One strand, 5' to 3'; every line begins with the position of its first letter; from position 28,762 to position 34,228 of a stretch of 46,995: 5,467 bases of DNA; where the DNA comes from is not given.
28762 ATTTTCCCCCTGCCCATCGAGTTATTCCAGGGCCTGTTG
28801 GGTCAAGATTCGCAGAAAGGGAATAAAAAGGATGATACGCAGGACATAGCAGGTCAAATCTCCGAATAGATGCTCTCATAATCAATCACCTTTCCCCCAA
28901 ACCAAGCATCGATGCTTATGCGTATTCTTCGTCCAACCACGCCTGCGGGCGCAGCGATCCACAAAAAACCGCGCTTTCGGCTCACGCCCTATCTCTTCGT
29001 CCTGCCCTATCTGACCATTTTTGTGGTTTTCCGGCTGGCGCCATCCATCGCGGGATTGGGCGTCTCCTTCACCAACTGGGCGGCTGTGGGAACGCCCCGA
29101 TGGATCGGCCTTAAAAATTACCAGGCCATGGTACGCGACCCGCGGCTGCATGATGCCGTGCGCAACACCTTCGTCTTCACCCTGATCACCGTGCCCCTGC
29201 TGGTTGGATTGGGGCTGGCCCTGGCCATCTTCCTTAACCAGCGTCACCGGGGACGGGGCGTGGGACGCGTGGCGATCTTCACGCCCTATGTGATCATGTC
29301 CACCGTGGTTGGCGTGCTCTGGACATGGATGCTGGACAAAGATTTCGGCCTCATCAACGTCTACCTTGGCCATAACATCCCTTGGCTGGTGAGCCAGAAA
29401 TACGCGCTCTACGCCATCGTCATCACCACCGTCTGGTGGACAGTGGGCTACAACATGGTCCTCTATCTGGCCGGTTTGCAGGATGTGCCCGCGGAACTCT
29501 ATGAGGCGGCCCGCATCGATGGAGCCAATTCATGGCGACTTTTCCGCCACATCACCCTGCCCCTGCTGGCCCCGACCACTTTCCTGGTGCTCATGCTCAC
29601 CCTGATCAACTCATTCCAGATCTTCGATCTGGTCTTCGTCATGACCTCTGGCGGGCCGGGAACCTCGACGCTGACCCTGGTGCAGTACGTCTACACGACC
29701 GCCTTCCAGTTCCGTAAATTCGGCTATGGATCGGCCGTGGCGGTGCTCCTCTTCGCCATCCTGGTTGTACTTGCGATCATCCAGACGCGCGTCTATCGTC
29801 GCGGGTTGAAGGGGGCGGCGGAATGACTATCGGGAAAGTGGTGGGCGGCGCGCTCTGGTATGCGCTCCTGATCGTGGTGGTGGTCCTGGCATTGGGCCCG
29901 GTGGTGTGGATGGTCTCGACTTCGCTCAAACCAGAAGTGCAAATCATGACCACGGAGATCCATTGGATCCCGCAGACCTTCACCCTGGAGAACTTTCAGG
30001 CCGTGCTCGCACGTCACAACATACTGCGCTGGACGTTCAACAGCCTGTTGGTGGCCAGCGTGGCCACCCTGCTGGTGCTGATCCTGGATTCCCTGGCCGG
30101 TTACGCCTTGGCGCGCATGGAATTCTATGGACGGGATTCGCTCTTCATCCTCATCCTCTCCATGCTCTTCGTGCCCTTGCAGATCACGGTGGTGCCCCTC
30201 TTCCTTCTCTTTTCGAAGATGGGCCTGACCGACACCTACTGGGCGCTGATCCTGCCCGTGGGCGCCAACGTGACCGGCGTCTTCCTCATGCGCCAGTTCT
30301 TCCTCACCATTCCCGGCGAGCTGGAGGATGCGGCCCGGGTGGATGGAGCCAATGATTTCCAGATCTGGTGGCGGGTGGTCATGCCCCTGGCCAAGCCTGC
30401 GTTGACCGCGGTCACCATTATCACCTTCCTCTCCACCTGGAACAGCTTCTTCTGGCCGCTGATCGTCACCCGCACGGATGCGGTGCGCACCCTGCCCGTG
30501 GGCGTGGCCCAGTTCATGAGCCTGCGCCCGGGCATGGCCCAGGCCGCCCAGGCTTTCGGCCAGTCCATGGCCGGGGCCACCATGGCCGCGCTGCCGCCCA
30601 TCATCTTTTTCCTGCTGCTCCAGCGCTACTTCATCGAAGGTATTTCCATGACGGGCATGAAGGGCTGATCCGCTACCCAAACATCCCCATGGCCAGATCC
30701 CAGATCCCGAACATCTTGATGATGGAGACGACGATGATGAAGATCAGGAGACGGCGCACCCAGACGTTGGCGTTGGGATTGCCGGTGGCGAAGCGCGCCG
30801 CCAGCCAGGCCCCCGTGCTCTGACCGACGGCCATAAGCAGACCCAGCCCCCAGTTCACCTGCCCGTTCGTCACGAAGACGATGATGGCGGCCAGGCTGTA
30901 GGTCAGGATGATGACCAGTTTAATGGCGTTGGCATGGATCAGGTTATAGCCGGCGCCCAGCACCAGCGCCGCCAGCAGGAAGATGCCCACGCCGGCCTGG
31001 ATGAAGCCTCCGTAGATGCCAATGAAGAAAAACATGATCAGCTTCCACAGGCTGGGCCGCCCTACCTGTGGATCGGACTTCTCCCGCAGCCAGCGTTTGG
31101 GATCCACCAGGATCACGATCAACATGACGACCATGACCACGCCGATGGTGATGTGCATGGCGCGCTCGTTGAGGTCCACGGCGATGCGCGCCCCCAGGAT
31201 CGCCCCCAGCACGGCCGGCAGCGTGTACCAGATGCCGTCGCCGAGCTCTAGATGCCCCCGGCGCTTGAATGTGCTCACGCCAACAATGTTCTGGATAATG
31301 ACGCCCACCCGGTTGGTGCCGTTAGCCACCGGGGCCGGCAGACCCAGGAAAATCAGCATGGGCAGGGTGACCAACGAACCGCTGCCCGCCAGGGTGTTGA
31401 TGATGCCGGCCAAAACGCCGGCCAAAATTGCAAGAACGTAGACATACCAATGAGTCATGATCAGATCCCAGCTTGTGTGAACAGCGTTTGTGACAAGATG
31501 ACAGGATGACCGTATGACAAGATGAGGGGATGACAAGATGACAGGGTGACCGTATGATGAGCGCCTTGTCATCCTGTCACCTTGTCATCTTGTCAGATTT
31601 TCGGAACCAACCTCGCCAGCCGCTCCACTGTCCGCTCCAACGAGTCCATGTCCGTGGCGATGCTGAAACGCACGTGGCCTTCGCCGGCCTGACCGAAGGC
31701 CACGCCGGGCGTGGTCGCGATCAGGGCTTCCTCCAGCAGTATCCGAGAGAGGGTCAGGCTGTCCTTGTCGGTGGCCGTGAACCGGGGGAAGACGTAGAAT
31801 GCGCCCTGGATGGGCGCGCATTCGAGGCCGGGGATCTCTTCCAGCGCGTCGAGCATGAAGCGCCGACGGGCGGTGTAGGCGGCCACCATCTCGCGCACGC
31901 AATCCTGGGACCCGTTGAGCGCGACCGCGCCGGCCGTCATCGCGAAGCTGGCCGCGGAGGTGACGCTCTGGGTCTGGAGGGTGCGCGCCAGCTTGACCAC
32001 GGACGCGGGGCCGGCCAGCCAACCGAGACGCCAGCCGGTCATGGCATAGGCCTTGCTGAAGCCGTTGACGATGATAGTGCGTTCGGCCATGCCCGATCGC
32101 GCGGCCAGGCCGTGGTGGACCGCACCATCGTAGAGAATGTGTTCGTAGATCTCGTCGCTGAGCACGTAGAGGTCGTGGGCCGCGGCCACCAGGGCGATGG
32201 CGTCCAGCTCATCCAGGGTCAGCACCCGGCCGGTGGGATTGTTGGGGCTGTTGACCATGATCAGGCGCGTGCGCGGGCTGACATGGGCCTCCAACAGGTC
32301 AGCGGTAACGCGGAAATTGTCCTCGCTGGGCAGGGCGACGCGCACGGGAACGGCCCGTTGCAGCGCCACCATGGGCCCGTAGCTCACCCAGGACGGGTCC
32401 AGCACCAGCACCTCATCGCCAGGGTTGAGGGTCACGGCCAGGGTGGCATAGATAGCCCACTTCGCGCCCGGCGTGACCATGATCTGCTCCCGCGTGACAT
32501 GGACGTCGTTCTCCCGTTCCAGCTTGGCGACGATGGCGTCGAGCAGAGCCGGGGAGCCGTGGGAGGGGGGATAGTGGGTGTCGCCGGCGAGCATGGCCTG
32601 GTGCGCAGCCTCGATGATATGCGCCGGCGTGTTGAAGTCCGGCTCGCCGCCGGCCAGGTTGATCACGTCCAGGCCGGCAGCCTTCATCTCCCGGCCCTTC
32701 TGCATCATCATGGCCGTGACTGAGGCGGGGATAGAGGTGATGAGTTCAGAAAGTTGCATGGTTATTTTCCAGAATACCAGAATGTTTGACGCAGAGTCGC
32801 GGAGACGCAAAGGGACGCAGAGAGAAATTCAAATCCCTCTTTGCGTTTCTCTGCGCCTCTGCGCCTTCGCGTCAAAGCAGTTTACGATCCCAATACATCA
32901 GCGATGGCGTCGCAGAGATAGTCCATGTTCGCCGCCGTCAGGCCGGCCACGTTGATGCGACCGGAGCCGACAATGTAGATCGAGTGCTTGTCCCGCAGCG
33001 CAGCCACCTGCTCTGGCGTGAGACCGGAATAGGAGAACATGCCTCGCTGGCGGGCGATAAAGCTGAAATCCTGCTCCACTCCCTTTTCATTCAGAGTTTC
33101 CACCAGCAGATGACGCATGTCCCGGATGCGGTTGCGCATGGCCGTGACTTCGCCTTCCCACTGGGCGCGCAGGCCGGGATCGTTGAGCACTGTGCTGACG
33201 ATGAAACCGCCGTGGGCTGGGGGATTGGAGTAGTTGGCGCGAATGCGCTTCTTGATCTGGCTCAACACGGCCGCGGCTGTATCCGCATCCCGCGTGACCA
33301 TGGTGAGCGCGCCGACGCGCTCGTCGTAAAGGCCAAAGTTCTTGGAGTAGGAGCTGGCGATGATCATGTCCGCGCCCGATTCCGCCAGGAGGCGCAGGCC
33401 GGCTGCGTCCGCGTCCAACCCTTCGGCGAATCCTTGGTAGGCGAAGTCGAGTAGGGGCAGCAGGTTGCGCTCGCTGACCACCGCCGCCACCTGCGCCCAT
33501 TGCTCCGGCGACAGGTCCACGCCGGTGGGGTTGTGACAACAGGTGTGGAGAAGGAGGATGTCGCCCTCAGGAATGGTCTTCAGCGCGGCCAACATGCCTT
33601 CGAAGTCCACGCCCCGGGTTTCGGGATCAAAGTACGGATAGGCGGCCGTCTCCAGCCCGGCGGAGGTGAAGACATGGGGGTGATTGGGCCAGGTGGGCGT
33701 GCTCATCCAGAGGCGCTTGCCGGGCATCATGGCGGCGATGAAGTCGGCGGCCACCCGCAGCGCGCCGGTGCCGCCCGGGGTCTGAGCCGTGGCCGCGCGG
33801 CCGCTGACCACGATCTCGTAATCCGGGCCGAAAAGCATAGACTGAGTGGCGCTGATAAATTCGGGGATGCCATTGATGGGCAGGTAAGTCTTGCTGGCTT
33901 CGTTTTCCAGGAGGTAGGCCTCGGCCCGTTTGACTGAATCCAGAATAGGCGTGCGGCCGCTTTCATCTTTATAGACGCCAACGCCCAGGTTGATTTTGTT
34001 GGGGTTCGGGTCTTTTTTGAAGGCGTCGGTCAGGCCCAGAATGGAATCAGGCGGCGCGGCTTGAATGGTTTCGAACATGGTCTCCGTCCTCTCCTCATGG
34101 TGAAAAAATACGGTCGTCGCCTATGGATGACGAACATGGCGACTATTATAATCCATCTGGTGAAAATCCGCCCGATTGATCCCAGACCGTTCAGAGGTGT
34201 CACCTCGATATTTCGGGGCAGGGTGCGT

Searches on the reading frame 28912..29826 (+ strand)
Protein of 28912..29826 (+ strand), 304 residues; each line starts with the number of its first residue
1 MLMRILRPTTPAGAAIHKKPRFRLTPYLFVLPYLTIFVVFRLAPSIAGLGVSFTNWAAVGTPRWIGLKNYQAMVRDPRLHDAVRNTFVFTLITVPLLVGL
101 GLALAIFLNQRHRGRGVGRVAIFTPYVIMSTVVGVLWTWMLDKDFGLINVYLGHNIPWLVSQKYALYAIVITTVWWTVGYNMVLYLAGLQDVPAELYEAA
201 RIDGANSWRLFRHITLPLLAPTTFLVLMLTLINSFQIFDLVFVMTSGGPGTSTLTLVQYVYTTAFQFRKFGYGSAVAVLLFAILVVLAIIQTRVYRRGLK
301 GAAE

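Call 33: search_protein_families(library=pfam, proteins=[window:28912-29826:+], max_evalue=0.001)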
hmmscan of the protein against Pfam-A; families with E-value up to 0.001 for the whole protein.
window:28912-29826:+ (304 aa): 1 family
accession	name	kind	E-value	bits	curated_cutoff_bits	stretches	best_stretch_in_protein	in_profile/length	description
PF00528.27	BPD_transp_1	-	1.9e-19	70.5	26.4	1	99-297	3-181/184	Binding-protein-dependent transport system inner membrane component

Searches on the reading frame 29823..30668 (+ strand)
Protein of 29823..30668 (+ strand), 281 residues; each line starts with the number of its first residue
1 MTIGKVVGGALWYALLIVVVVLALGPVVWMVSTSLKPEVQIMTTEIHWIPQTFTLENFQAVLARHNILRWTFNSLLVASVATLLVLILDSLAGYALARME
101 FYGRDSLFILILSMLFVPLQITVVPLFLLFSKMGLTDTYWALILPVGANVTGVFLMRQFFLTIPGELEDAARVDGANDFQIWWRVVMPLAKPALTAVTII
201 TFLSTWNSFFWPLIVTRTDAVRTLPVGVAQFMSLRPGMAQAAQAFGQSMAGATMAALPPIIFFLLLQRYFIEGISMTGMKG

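Call 33: search_protein_families(library=pfam, proteins=[window:29823-30668:+], max_evalue=0.001)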
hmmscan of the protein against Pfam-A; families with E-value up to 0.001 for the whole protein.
window:29823-30668:+ (281 aa): 1 family
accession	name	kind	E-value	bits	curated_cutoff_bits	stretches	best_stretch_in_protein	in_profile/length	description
PF00528.27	BPD_transp_1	-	5.5e-14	52.7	26.4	1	91-271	3-179/184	Binding-protein-dependent transport system inner membrane component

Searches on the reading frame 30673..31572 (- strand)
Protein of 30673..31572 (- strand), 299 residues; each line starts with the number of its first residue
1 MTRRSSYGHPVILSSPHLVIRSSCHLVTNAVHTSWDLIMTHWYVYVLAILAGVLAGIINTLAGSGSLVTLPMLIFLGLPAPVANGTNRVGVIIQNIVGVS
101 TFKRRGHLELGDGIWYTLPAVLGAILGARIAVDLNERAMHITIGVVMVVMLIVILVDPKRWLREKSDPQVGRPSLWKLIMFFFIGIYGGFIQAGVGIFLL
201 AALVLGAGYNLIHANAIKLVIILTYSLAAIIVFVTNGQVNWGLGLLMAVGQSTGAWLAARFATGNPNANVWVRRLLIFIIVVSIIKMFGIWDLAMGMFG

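Call 33: search_protein_families(library=pfam, proteins=[window:30673-31572:-], max_evalue=0.001)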
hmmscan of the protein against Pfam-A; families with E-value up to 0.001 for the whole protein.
window:30673-31572:- (299 aa): 1 family
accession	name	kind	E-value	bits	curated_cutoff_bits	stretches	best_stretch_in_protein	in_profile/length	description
PF01925.25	TauE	-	3.3e-44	151.8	32.6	1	49-287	2-237/237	Sulfite exporter TauE/SafE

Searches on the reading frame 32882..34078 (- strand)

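Call 33: search_protein_families(library=pfam, proteins=[window:32882-34078:-], max_evalue=0.001)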
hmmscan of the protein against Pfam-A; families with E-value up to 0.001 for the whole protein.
window:32882-34078:- (398 aa): 1 family
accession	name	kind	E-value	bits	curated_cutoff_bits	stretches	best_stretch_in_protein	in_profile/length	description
PF00155.27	Aminotran_1_2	-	2.9e-89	300.2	19.7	1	27-392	2-361/361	Aminotransferase class I and II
